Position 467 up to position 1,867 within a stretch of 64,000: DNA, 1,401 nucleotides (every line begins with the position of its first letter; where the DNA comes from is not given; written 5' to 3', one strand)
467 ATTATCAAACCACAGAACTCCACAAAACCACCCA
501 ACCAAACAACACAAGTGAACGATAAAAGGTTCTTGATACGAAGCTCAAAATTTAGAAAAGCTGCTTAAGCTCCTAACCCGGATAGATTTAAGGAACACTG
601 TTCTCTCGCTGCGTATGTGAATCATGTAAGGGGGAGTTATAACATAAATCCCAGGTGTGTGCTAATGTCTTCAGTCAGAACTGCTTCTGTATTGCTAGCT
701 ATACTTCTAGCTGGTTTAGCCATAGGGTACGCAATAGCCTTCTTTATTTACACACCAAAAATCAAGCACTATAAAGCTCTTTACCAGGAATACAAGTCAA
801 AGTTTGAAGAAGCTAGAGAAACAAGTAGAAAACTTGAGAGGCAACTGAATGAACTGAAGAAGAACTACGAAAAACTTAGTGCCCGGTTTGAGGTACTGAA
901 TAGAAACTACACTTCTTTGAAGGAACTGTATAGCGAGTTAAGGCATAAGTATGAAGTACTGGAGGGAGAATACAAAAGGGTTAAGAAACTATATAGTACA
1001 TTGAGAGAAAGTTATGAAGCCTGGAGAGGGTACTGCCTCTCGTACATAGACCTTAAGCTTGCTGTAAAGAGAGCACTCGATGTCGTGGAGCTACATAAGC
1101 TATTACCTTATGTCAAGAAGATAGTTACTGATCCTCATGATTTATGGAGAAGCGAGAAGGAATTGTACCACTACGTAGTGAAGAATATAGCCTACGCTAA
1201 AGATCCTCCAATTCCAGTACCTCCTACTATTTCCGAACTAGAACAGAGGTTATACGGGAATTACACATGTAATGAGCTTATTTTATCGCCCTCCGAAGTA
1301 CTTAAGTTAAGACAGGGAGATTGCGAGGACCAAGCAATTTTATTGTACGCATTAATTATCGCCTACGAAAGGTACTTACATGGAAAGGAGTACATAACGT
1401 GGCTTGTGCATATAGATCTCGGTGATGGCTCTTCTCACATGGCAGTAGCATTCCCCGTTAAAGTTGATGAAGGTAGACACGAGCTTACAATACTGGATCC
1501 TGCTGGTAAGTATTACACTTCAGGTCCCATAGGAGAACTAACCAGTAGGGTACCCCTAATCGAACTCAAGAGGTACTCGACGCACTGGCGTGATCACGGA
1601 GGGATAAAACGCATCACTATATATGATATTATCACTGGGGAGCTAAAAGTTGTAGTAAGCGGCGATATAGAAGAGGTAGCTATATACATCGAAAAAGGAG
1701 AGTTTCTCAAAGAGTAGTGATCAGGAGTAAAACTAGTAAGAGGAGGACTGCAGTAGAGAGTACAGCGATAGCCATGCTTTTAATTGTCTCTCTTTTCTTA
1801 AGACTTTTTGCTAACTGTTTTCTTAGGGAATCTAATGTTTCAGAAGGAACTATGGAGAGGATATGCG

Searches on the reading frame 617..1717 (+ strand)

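Call 104: search_protein_families(library=pfam, proteins=[window:617-1717:+], max_evalue=0.00001)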
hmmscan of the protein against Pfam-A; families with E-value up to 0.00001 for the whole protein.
window:617-1717:+ (366 aa): 2 families
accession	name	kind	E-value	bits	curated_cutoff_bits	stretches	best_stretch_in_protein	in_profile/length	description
PF24627.1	PUMA_CC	-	4.7e-07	30.2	30.1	1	48-105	9-66/74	PUMA coiled-coil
PF01841.26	Transglut_core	-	4.8e-06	27.2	23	0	180-246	18-64/108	Transglutaminase-like superfamily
